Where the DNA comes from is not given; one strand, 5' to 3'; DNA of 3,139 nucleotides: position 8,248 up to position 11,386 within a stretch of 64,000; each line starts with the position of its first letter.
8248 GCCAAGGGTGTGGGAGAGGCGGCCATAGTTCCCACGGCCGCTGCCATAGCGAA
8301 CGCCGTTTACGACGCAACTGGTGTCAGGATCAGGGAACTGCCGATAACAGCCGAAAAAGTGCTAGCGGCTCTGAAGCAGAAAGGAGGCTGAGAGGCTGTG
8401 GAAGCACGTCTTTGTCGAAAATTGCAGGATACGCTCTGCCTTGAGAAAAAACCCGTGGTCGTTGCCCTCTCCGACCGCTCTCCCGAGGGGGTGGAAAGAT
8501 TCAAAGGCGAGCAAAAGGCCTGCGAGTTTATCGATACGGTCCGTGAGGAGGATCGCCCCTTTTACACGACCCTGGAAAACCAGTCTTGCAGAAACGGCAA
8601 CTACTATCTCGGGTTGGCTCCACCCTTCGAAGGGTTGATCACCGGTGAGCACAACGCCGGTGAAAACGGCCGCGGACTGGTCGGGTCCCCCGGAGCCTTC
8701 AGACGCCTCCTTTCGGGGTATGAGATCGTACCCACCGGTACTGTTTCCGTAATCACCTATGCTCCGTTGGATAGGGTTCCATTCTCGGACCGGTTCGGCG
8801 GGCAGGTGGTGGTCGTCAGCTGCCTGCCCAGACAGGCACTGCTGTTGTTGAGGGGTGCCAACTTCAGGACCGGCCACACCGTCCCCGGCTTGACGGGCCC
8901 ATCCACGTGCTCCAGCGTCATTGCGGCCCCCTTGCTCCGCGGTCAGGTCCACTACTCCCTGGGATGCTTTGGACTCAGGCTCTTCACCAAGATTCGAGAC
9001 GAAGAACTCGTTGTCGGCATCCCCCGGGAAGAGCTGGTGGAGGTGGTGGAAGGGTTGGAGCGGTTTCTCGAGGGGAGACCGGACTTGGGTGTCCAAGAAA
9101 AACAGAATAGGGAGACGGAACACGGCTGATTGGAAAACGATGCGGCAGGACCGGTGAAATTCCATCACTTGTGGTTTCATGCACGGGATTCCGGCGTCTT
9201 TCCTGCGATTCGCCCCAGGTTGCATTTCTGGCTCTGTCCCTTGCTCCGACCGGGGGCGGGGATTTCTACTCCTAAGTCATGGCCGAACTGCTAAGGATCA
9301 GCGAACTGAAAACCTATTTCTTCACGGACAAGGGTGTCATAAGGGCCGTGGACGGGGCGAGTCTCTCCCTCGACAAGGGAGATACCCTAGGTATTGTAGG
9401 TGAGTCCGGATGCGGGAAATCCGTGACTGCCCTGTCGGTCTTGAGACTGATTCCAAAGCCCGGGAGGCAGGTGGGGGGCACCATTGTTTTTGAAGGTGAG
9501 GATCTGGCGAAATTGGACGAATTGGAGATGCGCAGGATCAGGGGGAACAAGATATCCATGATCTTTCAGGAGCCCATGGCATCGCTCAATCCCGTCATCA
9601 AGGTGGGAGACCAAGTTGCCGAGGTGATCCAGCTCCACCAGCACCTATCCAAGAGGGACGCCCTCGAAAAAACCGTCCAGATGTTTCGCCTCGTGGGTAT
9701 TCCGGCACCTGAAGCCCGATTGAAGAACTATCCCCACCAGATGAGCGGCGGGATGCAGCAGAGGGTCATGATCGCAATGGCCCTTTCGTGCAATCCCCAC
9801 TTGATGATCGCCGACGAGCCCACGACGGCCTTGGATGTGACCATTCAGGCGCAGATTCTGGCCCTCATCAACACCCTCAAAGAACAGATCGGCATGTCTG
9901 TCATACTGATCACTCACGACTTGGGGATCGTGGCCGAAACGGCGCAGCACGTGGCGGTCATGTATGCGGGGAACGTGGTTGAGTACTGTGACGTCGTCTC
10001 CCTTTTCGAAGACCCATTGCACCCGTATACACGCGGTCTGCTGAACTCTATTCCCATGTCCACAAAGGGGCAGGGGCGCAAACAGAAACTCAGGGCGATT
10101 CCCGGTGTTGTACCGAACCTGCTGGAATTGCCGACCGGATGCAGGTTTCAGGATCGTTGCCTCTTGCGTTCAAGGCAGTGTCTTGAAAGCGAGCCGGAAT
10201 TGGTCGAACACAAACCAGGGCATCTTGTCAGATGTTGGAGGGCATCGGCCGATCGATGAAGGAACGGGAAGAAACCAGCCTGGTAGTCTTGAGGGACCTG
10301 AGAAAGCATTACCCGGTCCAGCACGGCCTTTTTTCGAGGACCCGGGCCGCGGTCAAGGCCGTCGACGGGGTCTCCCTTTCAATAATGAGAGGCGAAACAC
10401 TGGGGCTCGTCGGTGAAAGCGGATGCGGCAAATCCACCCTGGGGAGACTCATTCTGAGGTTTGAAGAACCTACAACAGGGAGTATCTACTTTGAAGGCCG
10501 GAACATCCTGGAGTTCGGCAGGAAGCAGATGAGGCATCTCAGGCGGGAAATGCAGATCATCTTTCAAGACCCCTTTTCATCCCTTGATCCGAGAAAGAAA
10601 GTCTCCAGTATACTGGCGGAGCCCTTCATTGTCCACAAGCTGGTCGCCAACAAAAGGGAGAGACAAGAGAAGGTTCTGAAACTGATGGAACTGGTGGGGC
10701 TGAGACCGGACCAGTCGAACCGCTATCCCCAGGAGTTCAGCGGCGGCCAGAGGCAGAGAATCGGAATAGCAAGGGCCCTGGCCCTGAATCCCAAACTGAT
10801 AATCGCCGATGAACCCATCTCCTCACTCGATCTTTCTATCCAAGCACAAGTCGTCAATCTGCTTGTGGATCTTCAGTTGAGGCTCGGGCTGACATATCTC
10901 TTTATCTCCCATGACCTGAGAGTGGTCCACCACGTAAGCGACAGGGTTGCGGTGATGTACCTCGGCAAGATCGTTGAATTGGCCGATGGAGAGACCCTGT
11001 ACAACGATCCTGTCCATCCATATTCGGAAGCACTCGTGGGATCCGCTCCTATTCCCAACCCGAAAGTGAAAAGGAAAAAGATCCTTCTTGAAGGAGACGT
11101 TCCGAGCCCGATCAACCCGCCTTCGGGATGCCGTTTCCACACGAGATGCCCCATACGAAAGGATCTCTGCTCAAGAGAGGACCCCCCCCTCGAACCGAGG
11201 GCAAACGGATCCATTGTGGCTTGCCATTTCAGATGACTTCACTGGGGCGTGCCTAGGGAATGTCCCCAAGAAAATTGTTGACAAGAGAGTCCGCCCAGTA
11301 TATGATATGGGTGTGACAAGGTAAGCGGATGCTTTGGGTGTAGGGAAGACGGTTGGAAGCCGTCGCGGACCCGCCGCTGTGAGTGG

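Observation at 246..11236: Xanthine-dehydrogenase-family molybdo-hydroxylase and a DUF169 gene embedded inside a Dpp/Opp-type ABC importer operon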

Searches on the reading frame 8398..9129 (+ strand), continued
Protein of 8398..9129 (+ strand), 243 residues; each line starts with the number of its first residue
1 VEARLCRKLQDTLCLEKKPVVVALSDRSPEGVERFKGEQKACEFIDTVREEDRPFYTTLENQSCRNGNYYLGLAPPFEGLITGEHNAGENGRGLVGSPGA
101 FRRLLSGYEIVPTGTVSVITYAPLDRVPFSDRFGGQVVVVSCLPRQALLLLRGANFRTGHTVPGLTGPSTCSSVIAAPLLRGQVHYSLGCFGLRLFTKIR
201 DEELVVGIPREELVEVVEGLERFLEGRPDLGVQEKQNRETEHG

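Call 73: fold_search(model_id=the predicted structure, library=pdb)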
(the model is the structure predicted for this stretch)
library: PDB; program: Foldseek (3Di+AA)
matches with E <= 10: 155; with E <= 0.001: 0
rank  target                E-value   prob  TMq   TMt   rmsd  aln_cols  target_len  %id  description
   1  6dec_D                2.6e-01  0.03  0.15  0.14  17.0       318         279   10  Crystal structure of Bos taurus Arp2/3 complex binding with C-terminus of Homo sapiens SPIN90 (released 2018-10-24)
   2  2p9k_D                3.6e-01  0.03  0.18  0.16  17.6       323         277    9  Crystal structure of bovine Arp2/3 complex co-crystallized with ATP and crosslinked with glutaraldehyde (released 2007-05-29)
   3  8p94_D                4.4e-01  0.04  0.19  0.16  16.9       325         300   10  Cryo-EM structure of cortactin stabilized Arp2/3-complex nucleated actin branches (released 2024-01-03)
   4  5gt8_C                5.0e-01  0.08  0.15  0.14   8.0       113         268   15  Crystal Structure of apo-CASTOR1 (released 2017-08-23)
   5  2p9s_D                6.6e-01  0.04  0.17  0.15  15.7       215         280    9  Structure of bovine Arp2/3 complex co-crystallized with ATP/Mg2+ (released 2007-05-29)
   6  5gt7_A                8.5e-01  0.03  0.16  0.13  15.1       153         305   12  Crystal Structure of Arg-bound CASTOR1 (released 2017-08-23)
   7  8y30_A                1.0e+00  0.06  0.13  0.05  13.5       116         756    8  Crystal structure of Staphylococcus aureus RecJ protein in complex with Mg2+ (released 2025-01-29)
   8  5gt7_D                1.0e+00  0.04  0.15  0.13   7.7       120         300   11  Crystal Structure of Arg-bound CASTOR1 (released 2017-08-23)
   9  5utm_D                1.0e+00  0.02  0.13  0.11   9.6       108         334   12  Mutant Structures of Streptococcus Agalactiae GBS Glyceraldehyde-3-Phosphate Dehydrogenase (GAPDH) (released 2018-02-28)
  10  9kpg_C                1.1e+00  0.05  0.15  0.12  10.2       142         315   13  Crystal structure of human CASTOR2-arginine (released 2026-03-25)
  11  4qx6_C                1.1e+00  0.04  0.15  0.12   9.1       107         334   11  CRYSTAL STRUCTURE OF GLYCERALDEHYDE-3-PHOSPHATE DEHYDROGENASE FROM STREPTOCOCCUS AGALACTIAE NEM316 at 2.46 ANGSTROM RE (released 2014-10-15)
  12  4eff                  1.4e+00  0.07  0.18  0.13   9.5        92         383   13  Crystal structure of aromatic-amino-acid aminotransferase from Burkholderia pseudomallei (released 2012-04-11)
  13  1gyp_A                1.4e+00  0.02  0.20  0.15  17.7       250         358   11  CRYSTAL STRUCTURE OF GLYCOSOMAL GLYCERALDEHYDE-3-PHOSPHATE DEHYDROGENASE FROM LEISHMANIA MEXICANA: IMPLICATIONS FOR ST (released 1995-12-07)
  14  8esq_G                1.4e+00  0.02  0.13  0.15  14.5       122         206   10  Ytm1 associated nascent 60S ribosome State 2 (released 2022-11-30)
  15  4qx6_A                1.6e+00  0.03  0.15  0.12   9.1       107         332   11  CRYSTAL STRUCTURE OF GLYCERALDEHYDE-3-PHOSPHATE DEHYDROGENASE FROM STREPTOCOCCUS AGALACTIAE NEM316 at 2.46 ANGSTROM RE (released 2014-10-15)
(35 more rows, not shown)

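Call 77: list_cluster_members(proteins=[P0001, P0017])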
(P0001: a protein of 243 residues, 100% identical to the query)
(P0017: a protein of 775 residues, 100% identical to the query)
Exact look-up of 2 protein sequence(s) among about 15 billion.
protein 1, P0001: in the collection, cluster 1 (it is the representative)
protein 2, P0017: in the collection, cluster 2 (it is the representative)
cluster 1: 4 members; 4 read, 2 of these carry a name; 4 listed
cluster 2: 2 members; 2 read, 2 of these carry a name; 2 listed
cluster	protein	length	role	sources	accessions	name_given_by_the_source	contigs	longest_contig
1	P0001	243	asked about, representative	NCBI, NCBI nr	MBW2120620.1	MAG: DUF169 domain-containing protein [Deltaproteobacteria bacterium] | DUF169 domain-containing protein [Deltaproteobacteria bacterium]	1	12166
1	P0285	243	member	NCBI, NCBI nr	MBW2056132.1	MAG: DUF169 domain-containing protein [Deltaproteobacteria bacterium] | DUF169 domain-containing protein [Deltaproteobacteria bacterium]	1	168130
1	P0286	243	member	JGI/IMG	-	-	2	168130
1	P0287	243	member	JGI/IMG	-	-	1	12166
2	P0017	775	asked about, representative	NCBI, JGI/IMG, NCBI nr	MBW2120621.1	MAG: molybdopterin-dependent oxidoreductase [Deltaproteobacteria bacterium] | molybdopterin-dependent oxidoreductase [Deltaproteobacteria bacterium]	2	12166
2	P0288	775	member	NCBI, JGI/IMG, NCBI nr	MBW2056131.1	MAG: molybdopterin-dependent oxidoreductase [Deltaproteobacteria bacterium] | molybdopterin-dependent oxidoreductase [Deltaproteobacteria bacterium]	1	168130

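Call 82: search_dna_similar(query=window:8398-9129:+, collection=plasmids, mode=protein, max_evalue=0.001, max_rows=30)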
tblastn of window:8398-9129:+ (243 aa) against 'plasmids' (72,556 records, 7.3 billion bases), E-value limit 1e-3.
No match.

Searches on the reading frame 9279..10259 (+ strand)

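Call 3: search_protein_families(library=pfam, proteins=[window:9279-10259:+])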
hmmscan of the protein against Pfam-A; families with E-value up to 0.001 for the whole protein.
window:9279-10259:+ (326 aa): 4 families
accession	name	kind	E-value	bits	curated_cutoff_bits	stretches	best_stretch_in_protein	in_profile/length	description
PF00005.33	ABC_tran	-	3.3e-27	96.2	25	1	25-183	2-137/137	ABC transporter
PF08352.17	oligo_HPY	-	4.1e-18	66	27.1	1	234-301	1-65/65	Oligopeptide/dipeptide transporter, C-terminal region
PF02463.25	SMC_N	-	0.00037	20.4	40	0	113-229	103-213/220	RecF/RecN/SMC N terminal domain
PF13304.12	AAA_21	-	0.00096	19.7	27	0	151-218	234-303/304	AAA domain, putative AbiEii toxin, Type IV TA system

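Call 4: search_protein_families(library=ncbifam, proteins=[window:9279-10259:+])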
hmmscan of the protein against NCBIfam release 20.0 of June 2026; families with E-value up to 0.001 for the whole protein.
window:9279-10259:+ (326 aa): 184 families (the best 25 are shown)
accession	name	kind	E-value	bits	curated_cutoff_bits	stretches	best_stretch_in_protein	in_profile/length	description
NF007010.1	PRK09473.1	subfamily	2.1e-112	374.9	575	1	4-323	1-315/318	oligopeptide ABC transporter ATP-binding protein OppD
NF008246.0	PRK11022.1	equivalog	1.4e-105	353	541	1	4-321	3-316/326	dipeptide ABC transporter ATP-binding protein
NF007613.0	PRK10261.1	equivalog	2.9e-92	310.1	1077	1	3-267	11-281/623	glutathione ABC transporter ATP-binding protein GsiA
NF043079.1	MMSYN1_0167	equivalog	1.4e-89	301.4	740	2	83-320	299-533/561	oligopeptide ABC transporter ATP-binding protein OppD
NF011713.0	PRK15134.1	equivalog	2.1e-89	300.6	834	1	3-261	4-263/529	microcin C ABC transporter ATP-binding protein YejF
NF008453.0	PRK11308.1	subfamily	2.3e-83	280.2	408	1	3-323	17-327/334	dipeptide ABC transporter ATP-binding protein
NF011659.0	PRK15079.1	equivalog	4.2e-80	268.9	540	1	6-322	22-331/334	murein tripeptide/oligopeptide ABC transporter ATP binding protein OppF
TIGR02770.1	nickel_nikD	equivalog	1.3e-75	253.8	318.7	1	24-256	2-227/230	nickel import ATP-binding protein NikD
NF047576.1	opine_ATP_CntF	equivalog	1.1e-72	244.4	385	1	23-257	19-252/264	staphylopine uptake ABC transporter ATP-binding protein CntF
NF047578.1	opine_ATP_CntD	equivalog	4.6e-72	242.4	380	1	6-257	4-252/266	staphylopine uptake ABC transporter ATP-binding protein CntD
NF043071.1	DppF_dipep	equivalog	5.1e-72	243.1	660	1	8-322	23-327/331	dipeptide ABC transporter ATP-binding subunit DppF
NF011674.0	PRK15093.1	equivalog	2.2e-66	224.2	627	1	4-319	3-321/330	putrescine export ABC transporter ATP-binding protein SapD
NF043078.1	MMSYN1_0168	equivalog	3.3e-54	184.6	800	2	137-269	478-608/649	oligopeptide ABC transporter ATP-binding protein OppF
TIGR02769.1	nickel_nikE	equivalog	3.8e-53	180.7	332.55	1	14-258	17-253/265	nickel import ATP-binding protein NikE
NF007739.0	PRK10419.1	subfamily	3.5e-48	164.5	354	1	19-241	23-238/268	nickel ABC transporter ATP-binding protein NikE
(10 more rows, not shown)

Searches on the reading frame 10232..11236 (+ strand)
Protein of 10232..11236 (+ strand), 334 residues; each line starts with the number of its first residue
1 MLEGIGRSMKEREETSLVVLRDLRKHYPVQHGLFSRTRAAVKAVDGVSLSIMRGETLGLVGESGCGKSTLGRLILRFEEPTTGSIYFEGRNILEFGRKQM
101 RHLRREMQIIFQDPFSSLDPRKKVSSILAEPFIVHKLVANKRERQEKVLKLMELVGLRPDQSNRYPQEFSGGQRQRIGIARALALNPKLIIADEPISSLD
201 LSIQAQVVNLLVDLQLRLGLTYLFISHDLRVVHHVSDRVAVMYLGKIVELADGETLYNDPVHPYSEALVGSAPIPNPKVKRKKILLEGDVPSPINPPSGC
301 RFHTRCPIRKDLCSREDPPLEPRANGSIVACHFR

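Call 3: search_protein_families(library=pfam, proteins=[window:10232-11236:+])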
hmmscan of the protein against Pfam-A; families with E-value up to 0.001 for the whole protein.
window:10232-11236:+ (334 aa): 3 families
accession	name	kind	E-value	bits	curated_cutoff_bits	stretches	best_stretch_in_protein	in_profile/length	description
PF00005.33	ABC_tran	-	1.8e-35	122.9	25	1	45-196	2-136/137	ABC transporter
PF08352.17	oligo_HPY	-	7.1e-16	58.8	27.1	1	248-313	1-65/65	Oligopeptide/dipeptide transporter, C-terminal region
PF13304.12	AAA_21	-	0.00086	19.9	27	0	159-229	228-300/304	AAA domain, putative AbiEii toxin, Type IV TA system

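Call 4: search_protein_families(library=ncbifam, proteins=[window:10232-11236:+])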
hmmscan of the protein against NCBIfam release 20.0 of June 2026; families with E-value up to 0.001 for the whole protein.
window:10232-11236:+ (334 aa): 190 families (the best 25 are shown)
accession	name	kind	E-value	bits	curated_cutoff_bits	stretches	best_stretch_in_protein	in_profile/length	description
NF008453.0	PRK11308.1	subfamily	5.8e-129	430.1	408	1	10-332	5-324/334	dipeptide ABC transporter ATP-binding protein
NF011659.0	PRK15079.1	equivalog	4.7e-118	393.7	540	1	12-331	6-328/334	murein tripeptide/oligopeptide ABC transporter ATP binding protein OppF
NF043071.1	DppF_dipep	equivalog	2e-114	382.5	660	1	11-331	7-324/331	dipeptide ABC transporter ATP-binding subunit DppF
NF007613.0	PRK10261.1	equivalog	2.2e-98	330.3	1077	1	17-295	313-591/623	glutathione ABC transporter ATP-binding protein GsiA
NF043078.1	MMSYN1_0168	equivalog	6.1e-87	292.8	800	3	139-286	464-611/649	oligopeptide ABC transporter ATP-binding protein OppF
NF011713.0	PRK15134.1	equivalog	2.8e-84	283.6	834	2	12-269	270-526/529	microcin C ABC transporter ATP-binding protein YejF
TIGR02769.1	nickel_nikE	equivalog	8.2e-80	268.1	332.55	1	16-255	1-237/265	nickel import ATP-binding protein NikE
NF007739.0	PRK10419.1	subfamily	5.7e-75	252.3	354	1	16-251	2-234/268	nickel ABC transporter ATP-binding protein NikE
NF007010.1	PRK09473.1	subfamily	8.8e-66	221.8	575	1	34-332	11-312/318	oligopeptide ABC transporter ATP-binding protein OppD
NF008246.0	PRK11022.1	equivalog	3.8e-63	213.5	541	1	34-333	13-316/326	dipeptide ABC transporter ATP-binding protein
NF011692.0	PRK15112.1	equivalog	1e-59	202.4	452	1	17-270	5-252/269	putrescine export ABC transporter ATP-binding protein SapF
NF043079.1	MMSYN1_0167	equivalog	1.6e-54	185.6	740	2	97-302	297-503/561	oligopeptide ABC transporter ATP-binding protein OppD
NF047576.1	opine_ATP_CntF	equivalog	5.4e-53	179.9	385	1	41-271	17-252/264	staphylopine uptake ABC transporter ATP-binding protein CntF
NF047578.1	opine_ATP_CntD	equivalog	1.3e-52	178.6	380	1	42-271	18-252/266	staphylopine uptake ABC transporter ATP-binding protein CntD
TIGR01186.1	proV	subfamily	3.5e-52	177.7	326.6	1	41-272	6-233/363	betaine/proline/choline family ABC transporter ATP-binding protein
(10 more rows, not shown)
